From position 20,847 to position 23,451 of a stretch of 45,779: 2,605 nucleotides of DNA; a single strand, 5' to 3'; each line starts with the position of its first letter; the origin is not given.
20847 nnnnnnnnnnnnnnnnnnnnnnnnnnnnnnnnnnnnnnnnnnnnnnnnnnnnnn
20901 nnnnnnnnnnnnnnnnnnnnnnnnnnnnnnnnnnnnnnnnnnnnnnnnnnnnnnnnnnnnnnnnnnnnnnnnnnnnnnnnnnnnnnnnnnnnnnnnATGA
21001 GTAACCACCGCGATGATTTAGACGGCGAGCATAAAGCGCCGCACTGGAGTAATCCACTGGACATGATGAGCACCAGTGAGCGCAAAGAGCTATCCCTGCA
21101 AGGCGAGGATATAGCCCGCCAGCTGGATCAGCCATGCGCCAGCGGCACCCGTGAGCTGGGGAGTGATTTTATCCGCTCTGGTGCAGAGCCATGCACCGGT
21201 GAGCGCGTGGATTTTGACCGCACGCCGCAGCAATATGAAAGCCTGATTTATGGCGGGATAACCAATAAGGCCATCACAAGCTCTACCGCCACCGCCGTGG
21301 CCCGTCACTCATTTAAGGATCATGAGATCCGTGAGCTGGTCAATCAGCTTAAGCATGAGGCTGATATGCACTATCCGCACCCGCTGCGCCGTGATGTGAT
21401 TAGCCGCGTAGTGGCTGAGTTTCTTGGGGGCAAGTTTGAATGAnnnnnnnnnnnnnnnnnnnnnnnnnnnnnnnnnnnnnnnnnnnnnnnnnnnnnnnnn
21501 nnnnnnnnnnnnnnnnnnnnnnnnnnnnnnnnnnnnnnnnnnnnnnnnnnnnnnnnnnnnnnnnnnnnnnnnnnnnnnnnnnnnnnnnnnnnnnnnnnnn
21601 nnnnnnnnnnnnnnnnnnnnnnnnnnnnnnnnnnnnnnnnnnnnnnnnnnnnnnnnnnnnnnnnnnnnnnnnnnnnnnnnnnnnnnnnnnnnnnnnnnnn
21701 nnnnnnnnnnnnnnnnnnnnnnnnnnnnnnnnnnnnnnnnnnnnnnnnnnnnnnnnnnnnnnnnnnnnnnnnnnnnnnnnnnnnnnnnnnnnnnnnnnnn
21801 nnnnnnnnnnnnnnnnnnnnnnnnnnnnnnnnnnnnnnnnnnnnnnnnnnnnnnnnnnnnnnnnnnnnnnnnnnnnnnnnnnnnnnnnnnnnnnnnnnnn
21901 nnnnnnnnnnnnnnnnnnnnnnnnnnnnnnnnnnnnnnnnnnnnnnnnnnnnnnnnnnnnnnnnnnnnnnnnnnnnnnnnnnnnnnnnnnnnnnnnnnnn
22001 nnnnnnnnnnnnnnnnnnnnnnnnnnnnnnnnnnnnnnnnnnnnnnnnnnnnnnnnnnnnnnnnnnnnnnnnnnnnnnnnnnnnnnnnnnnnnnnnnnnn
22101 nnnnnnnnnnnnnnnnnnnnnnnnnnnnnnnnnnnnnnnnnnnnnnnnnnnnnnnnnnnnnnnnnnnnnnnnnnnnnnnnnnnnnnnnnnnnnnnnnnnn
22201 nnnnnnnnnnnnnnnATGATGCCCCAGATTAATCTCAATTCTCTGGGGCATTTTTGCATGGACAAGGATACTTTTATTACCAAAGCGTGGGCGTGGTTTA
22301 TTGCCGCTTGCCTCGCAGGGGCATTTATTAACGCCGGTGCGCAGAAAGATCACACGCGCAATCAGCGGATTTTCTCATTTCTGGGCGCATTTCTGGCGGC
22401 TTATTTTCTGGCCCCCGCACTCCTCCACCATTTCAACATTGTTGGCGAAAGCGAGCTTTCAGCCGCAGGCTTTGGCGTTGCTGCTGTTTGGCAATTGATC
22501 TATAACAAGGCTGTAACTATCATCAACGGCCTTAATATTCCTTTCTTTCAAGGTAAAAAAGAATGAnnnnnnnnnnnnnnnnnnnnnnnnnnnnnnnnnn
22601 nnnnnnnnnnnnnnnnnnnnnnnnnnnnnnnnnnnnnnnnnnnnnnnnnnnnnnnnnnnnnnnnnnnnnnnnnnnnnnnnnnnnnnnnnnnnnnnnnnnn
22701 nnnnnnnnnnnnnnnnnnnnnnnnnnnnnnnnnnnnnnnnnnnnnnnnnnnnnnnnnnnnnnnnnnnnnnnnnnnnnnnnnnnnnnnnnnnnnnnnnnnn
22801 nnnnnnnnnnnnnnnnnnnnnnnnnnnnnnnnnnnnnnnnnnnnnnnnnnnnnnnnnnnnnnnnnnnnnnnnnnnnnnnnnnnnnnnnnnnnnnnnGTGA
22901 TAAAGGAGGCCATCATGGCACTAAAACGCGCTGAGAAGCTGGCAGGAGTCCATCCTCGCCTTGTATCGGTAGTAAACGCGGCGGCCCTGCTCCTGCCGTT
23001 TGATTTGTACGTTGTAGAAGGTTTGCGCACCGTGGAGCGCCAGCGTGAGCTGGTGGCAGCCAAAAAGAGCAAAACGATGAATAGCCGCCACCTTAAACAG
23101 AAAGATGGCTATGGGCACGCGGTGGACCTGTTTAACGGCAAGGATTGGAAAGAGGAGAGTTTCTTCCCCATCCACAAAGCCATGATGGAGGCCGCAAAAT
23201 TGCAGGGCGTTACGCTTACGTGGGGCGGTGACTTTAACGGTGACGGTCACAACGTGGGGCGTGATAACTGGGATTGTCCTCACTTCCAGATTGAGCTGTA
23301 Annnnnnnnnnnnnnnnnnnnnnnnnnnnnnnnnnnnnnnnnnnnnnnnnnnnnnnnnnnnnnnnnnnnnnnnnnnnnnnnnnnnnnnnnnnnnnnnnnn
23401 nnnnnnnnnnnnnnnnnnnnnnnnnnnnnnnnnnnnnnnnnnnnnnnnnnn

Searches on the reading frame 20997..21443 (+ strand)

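Call 22: search_protein_families(library=phrogs, proteins=[window:20997-21443:+], max_evalue=0.001)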
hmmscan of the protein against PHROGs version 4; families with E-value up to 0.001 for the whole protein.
window:20997-21443:+ (148 aa): 1 family
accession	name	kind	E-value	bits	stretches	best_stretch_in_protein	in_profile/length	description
phrog_38634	-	unknown function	1.7e-05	25.6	1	107-144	2-39/46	-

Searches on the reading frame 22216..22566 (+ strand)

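Call 22: search_protein_families(library=phrogs, proteins=[window:22216-22566:+], max_evalue=0.001)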
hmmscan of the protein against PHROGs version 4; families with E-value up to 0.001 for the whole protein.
window:22216-22566:+ (116 aa): 2 families
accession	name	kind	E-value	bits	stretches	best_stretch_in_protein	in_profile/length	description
phrog_2359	-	lysis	1e-14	55.2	1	19-111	6-99/110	holin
phrog_13918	-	unknown function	0.00061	20.8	1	25-76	9-59/108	-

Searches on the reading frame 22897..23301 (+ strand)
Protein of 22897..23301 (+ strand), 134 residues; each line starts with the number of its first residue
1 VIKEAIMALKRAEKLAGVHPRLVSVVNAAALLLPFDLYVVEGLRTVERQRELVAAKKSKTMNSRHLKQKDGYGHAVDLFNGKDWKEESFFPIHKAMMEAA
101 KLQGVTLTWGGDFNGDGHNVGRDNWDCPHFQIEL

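Call 22: search_protein_families(library=phrogs, proteins=[window:22897-23301:+], max_evalue=0.001)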
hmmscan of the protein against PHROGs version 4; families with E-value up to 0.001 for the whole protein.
window:22897-23301:+ (134 aa): 5 families
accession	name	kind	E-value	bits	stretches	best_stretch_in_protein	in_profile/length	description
phrog_465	-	lysis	2.7e-37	129.7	1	12-133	50-166/292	endolysin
phrog_1768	-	lysis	1.5e-09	37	1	34-133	948-1053/1577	endolysin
phrog_5115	-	moron, auxiliary metabolic gene and host takeover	9.2e-09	35.9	1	37-132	38-121/283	ferredoxin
phrog_6523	-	lysis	9.4e-09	36.4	1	36-133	38-130/255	endolysin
phrog_2649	-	lysis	9.8e-07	29.9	1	9-132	4-127/261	endolysin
